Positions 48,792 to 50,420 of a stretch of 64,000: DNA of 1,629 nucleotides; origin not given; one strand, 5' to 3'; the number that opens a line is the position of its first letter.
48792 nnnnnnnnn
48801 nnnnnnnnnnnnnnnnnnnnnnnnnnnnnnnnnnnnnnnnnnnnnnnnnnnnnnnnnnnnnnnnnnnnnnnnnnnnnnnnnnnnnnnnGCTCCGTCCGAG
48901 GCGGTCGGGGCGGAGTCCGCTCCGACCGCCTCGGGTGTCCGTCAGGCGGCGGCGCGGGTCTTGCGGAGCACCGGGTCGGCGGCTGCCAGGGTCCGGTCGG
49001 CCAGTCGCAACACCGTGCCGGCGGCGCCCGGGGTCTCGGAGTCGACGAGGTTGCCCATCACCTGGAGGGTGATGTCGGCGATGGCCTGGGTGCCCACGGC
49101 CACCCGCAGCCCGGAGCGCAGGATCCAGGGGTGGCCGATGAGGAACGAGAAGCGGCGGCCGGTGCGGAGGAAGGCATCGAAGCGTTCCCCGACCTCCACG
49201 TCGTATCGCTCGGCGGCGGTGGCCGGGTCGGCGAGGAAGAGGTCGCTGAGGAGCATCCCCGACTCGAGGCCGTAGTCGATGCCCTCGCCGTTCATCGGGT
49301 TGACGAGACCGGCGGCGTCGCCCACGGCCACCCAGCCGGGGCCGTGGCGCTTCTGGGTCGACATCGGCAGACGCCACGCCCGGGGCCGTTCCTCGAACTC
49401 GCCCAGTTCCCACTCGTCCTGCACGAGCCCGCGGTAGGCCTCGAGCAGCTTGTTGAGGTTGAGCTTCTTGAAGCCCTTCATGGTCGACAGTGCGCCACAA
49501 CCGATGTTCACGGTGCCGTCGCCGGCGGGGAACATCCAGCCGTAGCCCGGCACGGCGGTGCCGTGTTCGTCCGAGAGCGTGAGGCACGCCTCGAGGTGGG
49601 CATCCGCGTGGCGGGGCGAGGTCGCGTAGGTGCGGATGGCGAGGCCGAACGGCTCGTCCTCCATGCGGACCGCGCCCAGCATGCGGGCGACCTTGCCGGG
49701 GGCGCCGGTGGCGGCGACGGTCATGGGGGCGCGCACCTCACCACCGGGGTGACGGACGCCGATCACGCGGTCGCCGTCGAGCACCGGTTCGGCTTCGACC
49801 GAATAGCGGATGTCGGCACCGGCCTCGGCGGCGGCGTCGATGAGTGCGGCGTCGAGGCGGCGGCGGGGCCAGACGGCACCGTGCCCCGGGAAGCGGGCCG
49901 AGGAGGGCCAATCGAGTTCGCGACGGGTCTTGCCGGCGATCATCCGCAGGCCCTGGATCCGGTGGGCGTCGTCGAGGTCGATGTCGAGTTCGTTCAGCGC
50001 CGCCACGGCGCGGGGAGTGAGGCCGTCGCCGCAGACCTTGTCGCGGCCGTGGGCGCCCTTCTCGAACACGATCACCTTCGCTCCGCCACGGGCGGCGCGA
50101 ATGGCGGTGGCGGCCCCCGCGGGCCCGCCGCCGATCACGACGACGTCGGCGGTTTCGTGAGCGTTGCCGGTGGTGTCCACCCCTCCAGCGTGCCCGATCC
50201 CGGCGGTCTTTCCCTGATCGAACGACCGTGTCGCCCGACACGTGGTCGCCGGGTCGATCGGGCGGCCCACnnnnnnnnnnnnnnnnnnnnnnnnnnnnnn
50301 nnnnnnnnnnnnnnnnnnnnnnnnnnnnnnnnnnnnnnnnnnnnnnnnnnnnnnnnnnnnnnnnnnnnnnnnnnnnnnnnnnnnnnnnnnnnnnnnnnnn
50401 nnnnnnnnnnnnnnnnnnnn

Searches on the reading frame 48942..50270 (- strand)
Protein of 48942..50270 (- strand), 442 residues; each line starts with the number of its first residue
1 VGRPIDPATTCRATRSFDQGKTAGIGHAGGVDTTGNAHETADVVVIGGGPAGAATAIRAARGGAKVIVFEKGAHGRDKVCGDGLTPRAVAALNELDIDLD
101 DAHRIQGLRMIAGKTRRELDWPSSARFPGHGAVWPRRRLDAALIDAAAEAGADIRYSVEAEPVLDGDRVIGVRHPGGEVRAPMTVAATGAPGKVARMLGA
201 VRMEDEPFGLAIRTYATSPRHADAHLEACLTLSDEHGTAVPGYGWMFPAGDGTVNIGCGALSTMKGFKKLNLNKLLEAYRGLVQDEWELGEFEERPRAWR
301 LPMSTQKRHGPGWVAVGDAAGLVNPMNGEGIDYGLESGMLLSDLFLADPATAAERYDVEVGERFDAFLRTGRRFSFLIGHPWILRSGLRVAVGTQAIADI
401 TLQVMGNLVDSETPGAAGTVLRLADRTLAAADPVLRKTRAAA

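Call 7: search_protein_families(library=pfam, proteins=[window:48942-50270:-], max_evalue=0.01)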
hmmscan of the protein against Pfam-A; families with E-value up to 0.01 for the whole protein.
window:48942-50270:- (442 aa): 12 families
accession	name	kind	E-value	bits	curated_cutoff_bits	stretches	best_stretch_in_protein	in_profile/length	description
PF01494.25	FAD_binding_3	-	7.3e-14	52.2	22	1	41-341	2-314/349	FAD binding domain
PF01266.30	DAO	-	4.6e-11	43.3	27.9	2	42-72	1-31/353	FAD dependent oxidoreductase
PF12831.13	FAD_oxidored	-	1.6e-09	38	27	1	42-200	1-155/416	FAD dependent oxidoreductase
PF03486.20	HI0933_like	-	1.7e-06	28.1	50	1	42-80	2-40/244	HI0933-like protein Rossmann domain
PF00890.30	FAD_binding_2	-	1.8e-06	27.9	20.4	1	42-74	1-33/414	FAD binding domain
PF07992.20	Pyr_redox_2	-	2.3e-06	27.7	26.1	1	42-74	2-31/291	Pyridine nucleotide-disulphide oxidoreductase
PF01134.28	GIDA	-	7.5e-05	22.4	22.1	1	42-78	1-34/391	Glucose inhibited division protein A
PF04820.20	Trp_halogenase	-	7.6e-05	22.2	21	0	42-98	1-60/458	Tryptophan halogenase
PF13450.12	NAD_binding_8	-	0.00012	22.7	21.9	1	45-74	1-30/68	NAD(P)-binding Rossmann-like domain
PF22578.2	GGR_cat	-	0.00012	22.3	27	1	239-276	29-68/88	Geranylgeranyl reductase catalytic domain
PF13738.12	Pyr_redox_3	-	0.0027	17.5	30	1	44-75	1-33/305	Pyridine nucleotide-disulphide oxidoreductase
PF01262.27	AlaDh_PNT_C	-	0.0028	17.6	23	1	38-73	26-61/214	Alanine dehydrogenase/PNT, C-terminal domain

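Call 45: search_protein_families(library=ncbifam, proteins=[window:48942-50270:-], max_evalue=0.00001)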
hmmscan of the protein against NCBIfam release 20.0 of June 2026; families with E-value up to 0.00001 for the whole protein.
window:48942-50270:- (442 aa): 32 families (the best 25 are shown)
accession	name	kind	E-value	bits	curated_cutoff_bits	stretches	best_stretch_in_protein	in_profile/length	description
NF045655.1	MkRedMenJ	equivalog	1.1e-74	251.8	700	1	38-425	2-393/406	menaquinone reductase MenJ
TIGR02032.1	GG-red-SF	subfamily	1.9e-62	211.6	158.8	1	42-340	2-292/297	geranylgeranyl reductase family protein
TIGR02023.1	BchP-ChlP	subfamily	1.1e-25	90.5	343.3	1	42-344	2-297/388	geranylgeranyl diphosphate reductase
NF049967.1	QhpG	equivalog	3.4e-25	88.8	240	1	43-374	1-321/423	flavin-dependent monooxygenase QhpG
NF041080.1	DGGGPL_reductase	equivalog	1.4e-23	83.5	580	1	42-343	3-309/447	digeranylgeranylglycerophospholipid reductase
NF041160.1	DGGPL_Thplmales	equivalog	1.1e-21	77.3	780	1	40-367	3-330/396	digeranylgeranylglycerophospholipid reductase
NF041385.1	Dggglyphlred_Halo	equivalog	2.4e-17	62.6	700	1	137-339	95-307/405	digeranylgeranylglycerophospholipid reductase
NF038174.1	maturase_GoxB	equivalog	7.4e-16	58.1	400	1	42-205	2-168/358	glycine oxidase maturase GoxB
TIGR02028.1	ChlP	equivalog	1.3e-14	53.8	505.3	1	43-343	3-302/398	geranylgeranyl reductase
NF005313.0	PRK06847.1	subfamily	3.6e-12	45.9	372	1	40-219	4-191/375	hypothetical protein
TIGR01988.1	Ubi-OHases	subfamily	3.1e-11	42.8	224.65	1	42-199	1-172/387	ubiquinone biosynthesis hydroxylase, UbiH/UbiF/VisC/COQ6 family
NF038171.1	maturase_LodB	equivalog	4e-10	39.3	400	1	42-374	1-344/361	lysine-epsilon-oxidase maturase LodB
NF004834.1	PRK06185.1-3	subfamily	1.1e-09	37.7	500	1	38-199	5-177/420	FAD-dependent oxidoreductase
NF004833.1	PRK06185.1-1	subfamily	1.2e-09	37.4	488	1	40-335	2-305/403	FAD-dependent oxidoreductase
NF008519.0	PRK11445.1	equivalog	4.8e-09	35.9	303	0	315-388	270-346/355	FAD-binding protein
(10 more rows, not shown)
